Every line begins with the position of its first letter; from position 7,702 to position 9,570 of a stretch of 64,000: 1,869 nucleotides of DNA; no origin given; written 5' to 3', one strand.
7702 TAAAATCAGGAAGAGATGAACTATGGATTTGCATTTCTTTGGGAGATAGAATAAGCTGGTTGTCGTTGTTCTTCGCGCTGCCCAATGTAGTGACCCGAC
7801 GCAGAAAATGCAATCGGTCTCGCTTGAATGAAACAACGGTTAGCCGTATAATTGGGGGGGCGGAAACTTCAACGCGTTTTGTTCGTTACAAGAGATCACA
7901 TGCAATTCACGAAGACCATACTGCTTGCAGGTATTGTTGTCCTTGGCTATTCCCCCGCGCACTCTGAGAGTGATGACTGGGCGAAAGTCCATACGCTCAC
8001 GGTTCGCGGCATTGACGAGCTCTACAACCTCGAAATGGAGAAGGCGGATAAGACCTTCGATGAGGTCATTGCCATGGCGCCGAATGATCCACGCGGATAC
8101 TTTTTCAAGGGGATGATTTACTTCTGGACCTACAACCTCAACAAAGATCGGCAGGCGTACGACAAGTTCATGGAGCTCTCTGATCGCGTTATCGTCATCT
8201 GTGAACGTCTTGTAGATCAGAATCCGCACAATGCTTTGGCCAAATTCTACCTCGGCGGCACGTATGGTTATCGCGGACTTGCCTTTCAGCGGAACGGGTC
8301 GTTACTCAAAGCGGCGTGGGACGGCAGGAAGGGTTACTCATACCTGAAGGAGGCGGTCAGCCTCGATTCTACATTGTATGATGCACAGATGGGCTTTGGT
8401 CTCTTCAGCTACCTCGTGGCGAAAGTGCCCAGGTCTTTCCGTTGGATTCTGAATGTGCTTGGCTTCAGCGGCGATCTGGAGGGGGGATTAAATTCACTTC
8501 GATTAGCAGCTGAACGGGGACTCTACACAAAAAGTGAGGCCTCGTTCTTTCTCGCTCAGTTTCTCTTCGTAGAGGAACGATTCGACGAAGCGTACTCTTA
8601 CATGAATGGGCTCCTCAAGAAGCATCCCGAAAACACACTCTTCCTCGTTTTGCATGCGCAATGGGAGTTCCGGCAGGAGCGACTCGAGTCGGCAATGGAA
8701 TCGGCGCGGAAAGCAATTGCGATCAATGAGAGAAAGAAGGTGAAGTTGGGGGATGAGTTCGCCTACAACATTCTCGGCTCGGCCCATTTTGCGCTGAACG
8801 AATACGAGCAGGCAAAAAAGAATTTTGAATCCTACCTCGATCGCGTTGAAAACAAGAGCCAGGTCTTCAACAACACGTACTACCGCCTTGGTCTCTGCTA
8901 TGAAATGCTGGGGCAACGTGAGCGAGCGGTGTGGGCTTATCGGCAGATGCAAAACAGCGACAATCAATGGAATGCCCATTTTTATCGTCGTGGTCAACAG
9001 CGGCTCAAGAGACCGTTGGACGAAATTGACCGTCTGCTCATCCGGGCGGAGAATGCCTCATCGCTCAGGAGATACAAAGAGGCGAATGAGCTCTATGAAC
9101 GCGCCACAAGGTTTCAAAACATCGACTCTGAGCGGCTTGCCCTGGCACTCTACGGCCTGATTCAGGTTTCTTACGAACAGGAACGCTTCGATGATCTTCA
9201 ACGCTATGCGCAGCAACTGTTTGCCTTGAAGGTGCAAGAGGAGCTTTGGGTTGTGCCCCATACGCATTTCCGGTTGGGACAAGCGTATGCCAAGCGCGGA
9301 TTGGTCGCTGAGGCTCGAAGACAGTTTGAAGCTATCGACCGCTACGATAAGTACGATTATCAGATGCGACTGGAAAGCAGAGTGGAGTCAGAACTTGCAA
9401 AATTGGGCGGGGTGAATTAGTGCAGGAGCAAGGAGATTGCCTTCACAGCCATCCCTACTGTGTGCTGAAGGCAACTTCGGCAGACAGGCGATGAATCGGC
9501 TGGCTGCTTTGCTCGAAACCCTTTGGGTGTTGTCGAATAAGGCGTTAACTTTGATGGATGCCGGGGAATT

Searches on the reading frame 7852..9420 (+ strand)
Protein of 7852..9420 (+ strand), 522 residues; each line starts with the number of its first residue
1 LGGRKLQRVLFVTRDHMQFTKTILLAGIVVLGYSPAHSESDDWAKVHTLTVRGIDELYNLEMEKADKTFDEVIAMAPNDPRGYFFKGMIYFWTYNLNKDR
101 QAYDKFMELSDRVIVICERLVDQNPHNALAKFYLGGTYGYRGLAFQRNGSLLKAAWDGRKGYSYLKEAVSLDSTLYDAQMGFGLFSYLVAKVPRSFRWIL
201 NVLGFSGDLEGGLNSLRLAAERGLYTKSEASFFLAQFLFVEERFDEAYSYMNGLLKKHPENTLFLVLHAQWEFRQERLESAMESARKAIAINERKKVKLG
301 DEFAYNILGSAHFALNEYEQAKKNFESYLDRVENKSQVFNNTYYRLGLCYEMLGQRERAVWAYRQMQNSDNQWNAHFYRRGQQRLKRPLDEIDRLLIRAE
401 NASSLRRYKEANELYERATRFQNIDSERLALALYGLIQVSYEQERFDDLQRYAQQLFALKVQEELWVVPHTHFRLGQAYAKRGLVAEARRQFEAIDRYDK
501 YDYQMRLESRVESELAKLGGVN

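Call 4: search_protein_families(library=pfam, proteins=[window:7852-9420:+], max_evalue=0.01)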
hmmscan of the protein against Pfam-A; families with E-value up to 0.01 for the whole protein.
window:7852-9420:+ (522 aa): 17 families
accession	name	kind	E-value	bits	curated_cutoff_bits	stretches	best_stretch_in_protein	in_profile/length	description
PF07719.23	TPR_2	-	2.7e-14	52.4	27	0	471-494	3-26/34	Tetratricopeptide repeat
PF13432.12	TPR_16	-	5.1e-14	52.8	32.7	0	242-291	11-60/65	Tetratricopeptide repeat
PF13428.12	TPR_14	-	1.2e-13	50.7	23.5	0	231-270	4-43/44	Tetratricopeptide repeat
PF10300.15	Iml2-TPR_39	-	2.8e-11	43.2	22.2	1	179-364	171-361/467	Iml2/Tetratricopeptide repeat protein 39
PF13181.12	TPR_8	-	3.1e-09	36.7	25.7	0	304-328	3-27/34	Tetratricopeptide repeat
PF14559.12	TPR_19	-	3.5e-09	37.3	25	0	241-283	4-46/68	Tetratricopeptide repeat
PF13174.12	TPR_6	-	1.7e-08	35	26.3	0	343-365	3-25/33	Tetratricopeptide repeat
PF00515.34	TPR_1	-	1.5e-07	31.4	27.8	0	304-326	3-25/34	Tetratricopeptide repeat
PF13424.12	TPR_12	-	1.6e-06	28.6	30.1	1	267-332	8-75/77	Tetratricopeptide repeat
PF17874.7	TPR_MalT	-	3.6e-06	26.9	45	1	264-367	3-107/336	MalT-like TPR region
PF12895.13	ANAPC3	-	1.4e-05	25.7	27.2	1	227-283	22-77/82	Anaphase-promoting complex, cyclosome, subunit 3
PF13431.12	TPR_17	-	9.9e-05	22.8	24.4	0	342-359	15-32/34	Tetratricopeptide repeat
PF25064.1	ARM_TT21_5th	-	0.0021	18.8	27.8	1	229-323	2-100/117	TT21 fifth ARM repeats domain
PF13371.12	TPR_9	-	0.0021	18.5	35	0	309-334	36-61/73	Tetratricopeptide repeat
PF13374.12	TPR_10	-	0.004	17.6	27.5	0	269-294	9-34/42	Tetratricopeptide repeat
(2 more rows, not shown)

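Call 5: search_protein_families(library=ncbifam, proteins=[window:7852-9420:+], max_evalue=0.01)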
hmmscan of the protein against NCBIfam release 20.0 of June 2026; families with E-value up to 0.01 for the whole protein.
window:7852-9420:+ (522 aa): 9 families
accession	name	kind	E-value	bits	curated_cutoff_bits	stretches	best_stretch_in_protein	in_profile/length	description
TIGR02917.1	PEP_TPR_lipo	equivalog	6.7e-18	64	312.2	2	226-337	225-330/899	XrtA/PEP-CTERM system TPR-repeat protein PrsT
NF040959.1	MamA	equivalog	9.2e-09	35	200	1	306-363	109-162/204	magnetosome protein MamA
TIGR02795.1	tol_pal_ybgF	equivalog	2.6e-07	31.2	90.1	0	307-367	44-103/119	tol-pal system protein YbgF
NF052415.1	T3SS_chap_SctY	equivalog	5.7e-06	26.8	70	1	236-330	14-105/106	type III secretion apparatus assembly chaperone SctY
TIGR02521.1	type_IV_pilW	equivalog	0.00026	20.6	154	0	308-368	37-93/234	type IV pilus biogenesis/stability protein PilW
NF047507.1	TPR_BatC_Lepto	exception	0.00078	19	175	1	305-367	62-123/214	TPR repeat-containing protein BatC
TIGR02552.1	LcrH_SycD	equivalog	0.00096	18.9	104.8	0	308-363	58-109/136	SycD/LcrH family type III secretion system chaperone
NF053852.1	vesicle_Bd0635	exception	0.003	17.2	250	1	278-367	114-202/223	CpoB-like predatory vesicle lipoprotein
NF052400.1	M48_BAM_BepA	equivalog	0.0054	15.6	570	1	226-373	305-442/483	beta-barrel assembly-enhancing protease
